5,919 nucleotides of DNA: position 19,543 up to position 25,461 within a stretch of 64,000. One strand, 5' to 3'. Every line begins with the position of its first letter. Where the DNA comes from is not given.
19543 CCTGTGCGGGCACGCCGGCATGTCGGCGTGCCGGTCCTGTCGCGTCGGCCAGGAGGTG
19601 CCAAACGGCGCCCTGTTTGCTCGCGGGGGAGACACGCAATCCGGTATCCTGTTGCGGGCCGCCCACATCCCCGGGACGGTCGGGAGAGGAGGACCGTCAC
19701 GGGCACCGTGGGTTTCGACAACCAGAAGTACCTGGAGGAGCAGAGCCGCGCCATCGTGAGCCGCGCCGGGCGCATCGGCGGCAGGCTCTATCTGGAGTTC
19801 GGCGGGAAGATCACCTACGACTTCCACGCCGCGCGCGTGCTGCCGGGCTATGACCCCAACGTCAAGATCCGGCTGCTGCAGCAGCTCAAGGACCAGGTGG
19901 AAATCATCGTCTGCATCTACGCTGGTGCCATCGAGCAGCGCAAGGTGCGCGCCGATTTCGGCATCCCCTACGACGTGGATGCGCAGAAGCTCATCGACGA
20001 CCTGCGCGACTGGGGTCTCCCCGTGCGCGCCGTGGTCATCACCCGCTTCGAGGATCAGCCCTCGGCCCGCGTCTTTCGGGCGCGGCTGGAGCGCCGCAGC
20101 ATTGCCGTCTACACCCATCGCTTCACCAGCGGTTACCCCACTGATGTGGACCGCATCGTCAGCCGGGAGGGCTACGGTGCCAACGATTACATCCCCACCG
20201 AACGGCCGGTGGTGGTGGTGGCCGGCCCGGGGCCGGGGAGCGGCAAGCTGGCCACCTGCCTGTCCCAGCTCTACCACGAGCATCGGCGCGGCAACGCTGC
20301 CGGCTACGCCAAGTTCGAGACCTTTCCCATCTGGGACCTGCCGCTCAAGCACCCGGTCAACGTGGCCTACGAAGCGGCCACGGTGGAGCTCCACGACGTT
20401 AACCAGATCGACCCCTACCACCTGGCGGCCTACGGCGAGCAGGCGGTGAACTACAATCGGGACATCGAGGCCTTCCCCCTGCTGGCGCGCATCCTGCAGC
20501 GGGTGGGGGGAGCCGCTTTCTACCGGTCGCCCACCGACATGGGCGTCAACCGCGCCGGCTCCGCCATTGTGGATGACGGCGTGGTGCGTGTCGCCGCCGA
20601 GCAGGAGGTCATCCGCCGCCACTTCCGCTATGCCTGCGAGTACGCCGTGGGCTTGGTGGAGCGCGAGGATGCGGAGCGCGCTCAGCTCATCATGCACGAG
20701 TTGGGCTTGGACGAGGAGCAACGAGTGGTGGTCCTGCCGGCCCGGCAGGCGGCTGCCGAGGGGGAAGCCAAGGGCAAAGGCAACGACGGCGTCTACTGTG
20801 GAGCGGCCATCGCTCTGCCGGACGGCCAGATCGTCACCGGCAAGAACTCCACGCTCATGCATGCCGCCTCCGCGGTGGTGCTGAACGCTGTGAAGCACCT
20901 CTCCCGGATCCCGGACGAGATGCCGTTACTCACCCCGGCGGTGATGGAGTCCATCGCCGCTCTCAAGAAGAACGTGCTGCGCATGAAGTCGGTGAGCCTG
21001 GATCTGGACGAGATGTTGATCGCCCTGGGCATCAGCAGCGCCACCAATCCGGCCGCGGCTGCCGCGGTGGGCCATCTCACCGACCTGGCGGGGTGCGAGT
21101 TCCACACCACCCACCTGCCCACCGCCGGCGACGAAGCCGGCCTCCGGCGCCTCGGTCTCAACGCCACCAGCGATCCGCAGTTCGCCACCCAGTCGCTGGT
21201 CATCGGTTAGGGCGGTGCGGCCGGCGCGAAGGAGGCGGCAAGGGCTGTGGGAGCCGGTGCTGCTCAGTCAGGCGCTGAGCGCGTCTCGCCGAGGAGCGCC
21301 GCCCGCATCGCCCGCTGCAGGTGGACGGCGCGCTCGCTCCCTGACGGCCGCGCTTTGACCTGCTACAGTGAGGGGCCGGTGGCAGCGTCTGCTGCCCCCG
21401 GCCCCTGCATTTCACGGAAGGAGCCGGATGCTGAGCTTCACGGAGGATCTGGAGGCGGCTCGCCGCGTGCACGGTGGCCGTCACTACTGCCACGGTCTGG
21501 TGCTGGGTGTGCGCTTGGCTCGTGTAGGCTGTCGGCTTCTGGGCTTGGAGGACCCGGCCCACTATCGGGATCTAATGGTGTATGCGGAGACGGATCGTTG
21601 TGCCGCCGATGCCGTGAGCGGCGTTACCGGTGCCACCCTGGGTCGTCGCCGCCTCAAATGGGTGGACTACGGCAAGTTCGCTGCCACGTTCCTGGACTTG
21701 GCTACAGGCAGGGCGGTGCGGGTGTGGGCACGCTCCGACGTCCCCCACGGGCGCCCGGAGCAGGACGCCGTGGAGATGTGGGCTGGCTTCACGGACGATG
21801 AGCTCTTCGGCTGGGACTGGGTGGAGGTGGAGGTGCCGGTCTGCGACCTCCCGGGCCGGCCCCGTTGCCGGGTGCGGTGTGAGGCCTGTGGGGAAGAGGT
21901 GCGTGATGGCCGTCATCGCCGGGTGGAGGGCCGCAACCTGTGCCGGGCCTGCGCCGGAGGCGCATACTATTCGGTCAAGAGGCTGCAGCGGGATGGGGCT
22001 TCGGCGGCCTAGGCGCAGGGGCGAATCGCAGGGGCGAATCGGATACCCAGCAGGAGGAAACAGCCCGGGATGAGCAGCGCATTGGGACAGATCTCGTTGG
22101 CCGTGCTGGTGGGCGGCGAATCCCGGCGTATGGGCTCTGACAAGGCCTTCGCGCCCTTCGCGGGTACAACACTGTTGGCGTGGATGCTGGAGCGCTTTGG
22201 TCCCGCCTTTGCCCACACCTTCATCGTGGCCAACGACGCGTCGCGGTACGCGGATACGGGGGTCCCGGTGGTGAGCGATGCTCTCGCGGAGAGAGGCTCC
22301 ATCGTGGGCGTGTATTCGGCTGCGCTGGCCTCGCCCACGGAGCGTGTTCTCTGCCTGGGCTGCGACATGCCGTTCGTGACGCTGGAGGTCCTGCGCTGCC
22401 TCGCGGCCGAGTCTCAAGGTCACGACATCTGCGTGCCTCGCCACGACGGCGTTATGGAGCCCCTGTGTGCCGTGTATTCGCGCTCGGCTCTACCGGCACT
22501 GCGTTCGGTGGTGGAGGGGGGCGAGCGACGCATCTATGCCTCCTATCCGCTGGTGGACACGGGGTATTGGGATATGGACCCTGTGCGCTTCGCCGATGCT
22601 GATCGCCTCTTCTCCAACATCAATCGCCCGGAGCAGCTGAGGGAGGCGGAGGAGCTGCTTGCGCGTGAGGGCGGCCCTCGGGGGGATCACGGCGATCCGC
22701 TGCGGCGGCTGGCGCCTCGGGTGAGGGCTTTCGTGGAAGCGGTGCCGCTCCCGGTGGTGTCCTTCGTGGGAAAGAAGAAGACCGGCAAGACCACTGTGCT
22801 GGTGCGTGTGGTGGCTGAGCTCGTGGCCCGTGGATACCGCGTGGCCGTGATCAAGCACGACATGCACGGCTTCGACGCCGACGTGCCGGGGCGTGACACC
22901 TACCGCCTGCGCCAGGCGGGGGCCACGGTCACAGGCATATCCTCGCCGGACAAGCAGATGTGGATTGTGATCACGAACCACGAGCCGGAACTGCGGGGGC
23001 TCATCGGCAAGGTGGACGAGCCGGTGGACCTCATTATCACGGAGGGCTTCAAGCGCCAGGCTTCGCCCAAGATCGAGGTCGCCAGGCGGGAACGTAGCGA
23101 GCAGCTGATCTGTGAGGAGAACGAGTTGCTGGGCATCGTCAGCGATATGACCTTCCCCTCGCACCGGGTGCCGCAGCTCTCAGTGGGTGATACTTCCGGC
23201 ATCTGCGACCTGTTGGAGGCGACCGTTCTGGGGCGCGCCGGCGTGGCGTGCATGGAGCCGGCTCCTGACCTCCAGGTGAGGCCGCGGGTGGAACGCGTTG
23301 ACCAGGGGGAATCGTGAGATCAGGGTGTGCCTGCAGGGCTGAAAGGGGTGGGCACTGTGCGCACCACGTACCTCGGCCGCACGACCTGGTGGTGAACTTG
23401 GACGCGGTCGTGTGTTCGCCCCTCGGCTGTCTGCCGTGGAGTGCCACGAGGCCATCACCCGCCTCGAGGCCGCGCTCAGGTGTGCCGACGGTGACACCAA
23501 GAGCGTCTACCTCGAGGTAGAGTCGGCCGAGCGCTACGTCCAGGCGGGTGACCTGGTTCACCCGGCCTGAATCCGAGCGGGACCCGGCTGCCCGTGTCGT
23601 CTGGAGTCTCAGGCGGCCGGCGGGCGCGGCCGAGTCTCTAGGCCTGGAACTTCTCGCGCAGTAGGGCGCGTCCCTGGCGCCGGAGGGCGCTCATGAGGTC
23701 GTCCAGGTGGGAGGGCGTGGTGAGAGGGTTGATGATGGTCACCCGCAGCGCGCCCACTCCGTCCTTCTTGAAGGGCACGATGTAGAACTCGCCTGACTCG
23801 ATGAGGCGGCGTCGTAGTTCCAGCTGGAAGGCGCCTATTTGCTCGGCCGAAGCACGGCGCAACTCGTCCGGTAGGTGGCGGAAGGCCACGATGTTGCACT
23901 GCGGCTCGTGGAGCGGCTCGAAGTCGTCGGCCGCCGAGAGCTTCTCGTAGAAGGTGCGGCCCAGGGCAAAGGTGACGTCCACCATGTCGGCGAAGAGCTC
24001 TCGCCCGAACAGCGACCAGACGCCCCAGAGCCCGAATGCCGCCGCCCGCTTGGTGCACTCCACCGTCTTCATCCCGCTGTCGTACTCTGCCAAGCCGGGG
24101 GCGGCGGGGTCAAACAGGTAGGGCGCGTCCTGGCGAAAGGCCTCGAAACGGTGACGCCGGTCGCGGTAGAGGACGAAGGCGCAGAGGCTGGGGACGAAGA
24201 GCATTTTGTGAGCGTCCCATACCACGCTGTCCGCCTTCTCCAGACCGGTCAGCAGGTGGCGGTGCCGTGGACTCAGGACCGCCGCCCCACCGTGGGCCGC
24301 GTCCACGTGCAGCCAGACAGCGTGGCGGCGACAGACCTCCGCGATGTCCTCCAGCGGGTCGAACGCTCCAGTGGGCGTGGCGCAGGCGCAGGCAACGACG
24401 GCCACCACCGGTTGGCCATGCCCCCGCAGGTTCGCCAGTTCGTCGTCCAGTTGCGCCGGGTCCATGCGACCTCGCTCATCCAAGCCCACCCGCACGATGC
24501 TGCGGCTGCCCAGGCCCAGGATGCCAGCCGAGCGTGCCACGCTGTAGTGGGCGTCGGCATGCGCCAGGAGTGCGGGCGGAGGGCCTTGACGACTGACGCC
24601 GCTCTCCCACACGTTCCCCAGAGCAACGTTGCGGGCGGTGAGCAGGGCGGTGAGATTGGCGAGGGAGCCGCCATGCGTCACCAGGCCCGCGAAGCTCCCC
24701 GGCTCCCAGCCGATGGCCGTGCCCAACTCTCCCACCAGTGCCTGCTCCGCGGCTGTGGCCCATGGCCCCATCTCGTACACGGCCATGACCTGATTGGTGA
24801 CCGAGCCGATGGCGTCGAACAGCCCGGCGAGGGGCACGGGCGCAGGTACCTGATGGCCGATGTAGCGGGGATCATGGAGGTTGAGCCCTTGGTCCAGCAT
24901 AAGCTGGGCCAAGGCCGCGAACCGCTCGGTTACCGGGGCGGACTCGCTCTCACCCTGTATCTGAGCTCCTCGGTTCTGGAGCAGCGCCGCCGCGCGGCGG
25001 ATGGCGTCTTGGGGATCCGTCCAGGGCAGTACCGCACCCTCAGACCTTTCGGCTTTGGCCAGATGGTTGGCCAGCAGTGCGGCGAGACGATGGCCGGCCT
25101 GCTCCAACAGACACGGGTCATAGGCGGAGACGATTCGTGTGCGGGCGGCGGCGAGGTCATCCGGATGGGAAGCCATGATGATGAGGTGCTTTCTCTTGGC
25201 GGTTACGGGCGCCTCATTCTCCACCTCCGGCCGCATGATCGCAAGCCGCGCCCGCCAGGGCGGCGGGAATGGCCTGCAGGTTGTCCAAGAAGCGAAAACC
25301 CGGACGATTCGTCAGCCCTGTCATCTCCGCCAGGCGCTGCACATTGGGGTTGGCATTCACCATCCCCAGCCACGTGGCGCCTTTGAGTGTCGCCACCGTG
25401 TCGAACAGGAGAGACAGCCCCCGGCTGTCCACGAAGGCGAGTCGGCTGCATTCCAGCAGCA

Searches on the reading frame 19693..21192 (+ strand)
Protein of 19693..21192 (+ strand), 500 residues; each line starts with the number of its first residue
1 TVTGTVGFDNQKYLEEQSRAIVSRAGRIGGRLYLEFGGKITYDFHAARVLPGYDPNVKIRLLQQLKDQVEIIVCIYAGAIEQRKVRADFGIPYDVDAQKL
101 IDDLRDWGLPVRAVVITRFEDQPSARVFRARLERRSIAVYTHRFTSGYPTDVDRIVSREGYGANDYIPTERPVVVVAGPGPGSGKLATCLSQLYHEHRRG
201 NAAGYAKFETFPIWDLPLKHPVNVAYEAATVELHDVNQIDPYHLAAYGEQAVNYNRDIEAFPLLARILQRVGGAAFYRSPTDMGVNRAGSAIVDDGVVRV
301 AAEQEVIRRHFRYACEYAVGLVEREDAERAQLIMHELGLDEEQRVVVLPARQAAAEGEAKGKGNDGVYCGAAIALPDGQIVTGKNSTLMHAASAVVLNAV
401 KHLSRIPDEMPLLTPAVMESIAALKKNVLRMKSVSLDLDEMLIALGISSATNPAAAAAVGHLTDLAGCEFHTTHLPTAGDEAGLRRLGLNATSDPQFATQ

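Call 45: search_protein_families(library=ncbifam, proteins=[window:19693-21192:+], max_evalue=0.001)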
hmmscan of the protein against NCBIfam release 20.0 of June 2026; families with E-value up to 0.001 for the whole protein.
window:19693-21192:+ (500 aa): 1 family
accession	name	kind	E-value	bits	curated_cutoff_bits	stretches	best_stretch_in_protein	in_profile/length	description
NF010184.0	PRK13663.1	equivalog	4.3e-215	715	631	1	5-499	3-488/494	hypothetical protein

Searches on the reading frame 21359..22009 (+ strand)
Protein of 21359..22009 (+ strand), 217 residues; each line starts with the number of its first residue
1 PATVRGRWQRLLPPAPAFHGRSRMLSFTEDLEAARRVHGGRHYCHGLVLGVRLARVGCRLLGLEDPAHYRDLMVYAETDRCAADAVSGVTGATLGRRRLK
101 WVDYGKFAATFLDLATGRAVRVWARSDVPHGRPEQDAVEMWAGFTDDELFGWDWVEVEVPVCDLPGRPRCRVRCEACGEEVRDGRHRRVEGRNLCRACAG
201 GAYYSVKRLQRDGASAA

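Call 15: search_protein_families(library=pfam, proteins=[window:21359-22009:+], max_evalue=0.001)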
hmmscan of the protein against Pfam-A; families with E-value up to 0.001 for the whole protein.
window:21359-22009:+ (217 aa): 2 families
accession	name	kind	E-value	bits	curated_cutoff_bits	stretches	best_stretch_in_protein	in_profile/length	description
PF02663.19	FmdE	-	3.9e-25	88.9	22.9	1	42-130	4-86/133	FmdE, Molybdenum formylmethanofuran dehydrogenase operon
PF01258.23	zf-dskA_traR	-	2.6e-07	31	24.9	1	174-204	6-36/36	Prokaryotic dksA/traR C4-type zinc finger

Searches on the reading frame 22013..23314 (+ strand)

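Call 16: search_protein_families(library=pfam, proteins=[window:22013-23314:+], max_evalue=0.001)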
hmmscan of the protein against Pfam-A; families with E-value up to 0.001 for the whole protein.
window:22013-23314:+ (434 aa): 2 families
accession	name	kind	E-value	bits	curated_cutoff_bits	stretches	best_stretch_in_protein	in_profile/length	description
PF03205.20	MobB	-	7.2e-39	133.2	26.6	1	248-378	1-133/133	Molybdopterin guanine dinucleotide synthesis protein B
PF12804.13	NTP_transf_3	-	3.7e-36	125.2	27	1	30-178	2-157/160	MobA-like NTP transferase domain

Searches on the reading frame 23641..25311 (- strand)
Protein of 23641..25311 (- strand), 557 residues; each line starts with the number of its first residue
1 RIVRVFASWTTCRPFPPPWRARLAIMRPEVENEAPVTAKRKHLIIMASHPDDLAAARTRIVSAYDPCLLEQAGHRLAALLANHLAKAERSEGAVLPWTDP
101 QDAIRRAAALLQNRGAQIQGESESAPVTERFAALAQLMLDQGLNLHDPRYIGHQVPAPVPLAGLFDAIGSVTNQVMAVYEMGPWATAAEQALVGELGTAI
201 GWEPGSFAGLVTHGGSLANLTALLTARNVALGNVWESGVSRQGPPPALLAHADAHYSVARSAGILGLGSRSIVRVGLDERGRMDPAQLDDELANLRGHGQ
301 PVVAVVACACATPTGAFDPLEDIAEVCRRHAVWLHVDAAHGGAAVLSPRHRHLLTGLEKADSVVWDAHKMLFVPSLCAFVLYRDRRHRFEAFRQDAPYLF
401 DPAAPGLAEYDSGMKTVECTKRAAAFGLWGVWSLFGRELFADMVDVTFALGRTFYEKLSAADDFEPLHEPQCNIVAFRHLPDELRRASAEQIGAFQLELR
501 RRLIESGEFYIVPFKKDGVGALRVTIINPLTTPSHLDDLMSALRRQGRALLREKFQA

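Call 16: search_protein_families(library=pfam, proteins=[window:23641-25311:-], max_evalue=0.001)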
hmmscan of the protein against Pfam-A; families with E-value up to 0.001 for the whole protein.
window:23641-25311:- (557 aa): 4 families
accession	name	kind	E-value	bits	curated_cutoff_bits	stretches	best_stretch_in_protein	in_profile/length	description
PF00282.25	Pyridoxal_deC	-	1.9e-53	182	27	1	166-478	58-373/375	Pyridoxal-dependent decarboxylase conserved domain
PF00155.27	Aminotran_1_2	-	2.4e-09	37.3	19.7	1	272-361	115-209/361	Aminotransferase class I and II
PF01212.27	Beta_elim_lyase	-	1.5e-05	24.9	27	1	244-374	70-204/288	Beta-eliminating lyase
PF00266.25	Aminotran_5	-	0.00086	18.8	21.5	0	272-340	116-178/371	Aminotransferase class-V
